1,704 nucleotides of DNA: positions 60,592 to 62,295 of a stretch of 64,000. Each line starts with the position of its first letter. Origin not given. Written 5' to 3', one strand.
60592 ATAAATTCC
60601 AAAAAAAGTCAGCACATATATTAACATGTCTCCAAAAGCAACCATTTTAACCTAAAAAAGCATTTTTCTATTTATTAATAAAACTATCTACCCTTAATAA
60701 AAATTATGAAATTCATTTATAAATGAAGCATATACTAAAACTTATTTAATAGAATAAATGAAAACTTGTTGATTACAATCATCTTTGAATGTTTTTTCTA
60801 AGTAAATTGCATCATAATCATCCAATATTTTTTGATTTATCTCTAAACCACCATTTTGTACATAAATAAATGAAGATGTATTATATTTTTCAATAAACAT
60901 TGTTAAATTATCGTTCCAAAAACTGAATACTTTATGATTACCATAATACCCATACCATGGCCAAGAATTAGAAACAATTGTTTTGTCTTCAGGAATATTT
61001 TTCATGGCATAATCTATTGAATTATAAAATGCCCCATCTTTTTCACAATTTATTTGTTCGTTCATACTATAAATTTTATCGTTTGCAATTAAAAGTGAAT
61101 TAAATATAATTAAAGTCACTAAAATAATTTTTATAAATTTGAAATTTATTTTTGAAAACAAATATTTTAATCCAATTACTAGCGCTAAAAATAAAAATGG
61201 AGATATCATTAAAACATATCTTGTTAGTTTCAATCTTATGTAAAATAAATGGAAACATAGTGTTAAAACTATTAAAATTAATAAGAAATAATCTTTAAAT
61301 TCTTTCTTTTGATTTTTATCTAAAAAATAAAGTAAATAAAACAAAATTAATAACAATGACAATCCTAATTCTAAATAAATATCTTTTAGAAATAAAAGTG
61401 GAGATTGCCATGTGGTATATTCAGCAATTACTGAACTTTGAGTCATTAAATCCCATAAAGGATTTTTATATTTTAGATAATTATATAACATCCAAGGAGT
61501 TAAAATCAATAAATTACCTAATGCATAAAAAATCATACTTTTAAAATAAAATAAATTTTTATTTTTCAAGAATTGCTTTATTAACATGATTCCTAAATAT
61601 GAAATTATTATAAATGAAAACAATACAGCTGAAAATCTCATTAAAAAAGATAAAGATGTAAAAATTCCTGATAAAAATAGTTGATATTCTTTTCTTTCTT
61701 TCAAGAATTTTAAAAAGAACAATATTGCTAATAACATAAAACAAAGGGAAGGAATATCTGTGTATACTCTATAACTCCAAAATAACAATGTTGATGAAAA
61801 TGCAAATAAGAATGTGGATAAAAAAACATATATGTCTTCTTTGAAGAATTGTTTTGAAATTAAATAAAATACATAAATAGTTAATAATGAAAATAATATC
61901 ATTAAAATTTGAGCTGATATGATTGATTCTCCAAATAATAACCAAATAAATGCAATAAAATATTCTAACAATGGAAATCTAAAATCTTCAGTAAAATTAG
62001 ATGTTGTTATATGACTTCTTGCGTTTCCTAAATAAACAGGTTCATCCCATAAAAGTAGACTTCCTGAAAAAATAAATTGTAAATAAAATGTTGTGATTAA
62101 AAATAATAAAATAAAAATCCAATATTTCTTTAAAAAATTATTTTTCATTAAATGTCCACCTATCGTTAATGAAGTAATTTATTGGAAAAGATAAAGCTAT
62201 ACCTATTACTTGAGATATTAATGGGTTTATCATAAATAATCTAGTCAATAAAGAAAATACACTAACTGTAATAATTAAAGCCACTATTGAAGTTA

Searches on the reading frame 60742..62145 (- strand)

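Call 53: search_protein_families(library=pfam, proteins=[window:60742-62145:-], max_evalue=0.00001)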
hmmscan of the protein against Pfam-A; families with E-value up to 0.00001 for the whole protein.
window:60742-62145:- (467 aa): 2 families
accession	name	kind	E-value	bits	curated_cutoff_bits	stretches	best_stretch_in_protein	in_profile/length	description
PF13231.12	PMT_2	-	7.2e-15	56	26.1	1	58-200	4-145/160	Dolichyl-phosphate-mannose-protein mannosyltransferase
PF02366.24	PMT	-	9.7e-06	25.7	22.7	1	68-226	75-238/245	Dolichyl-phosphate-mannose-protein mannosyltransferase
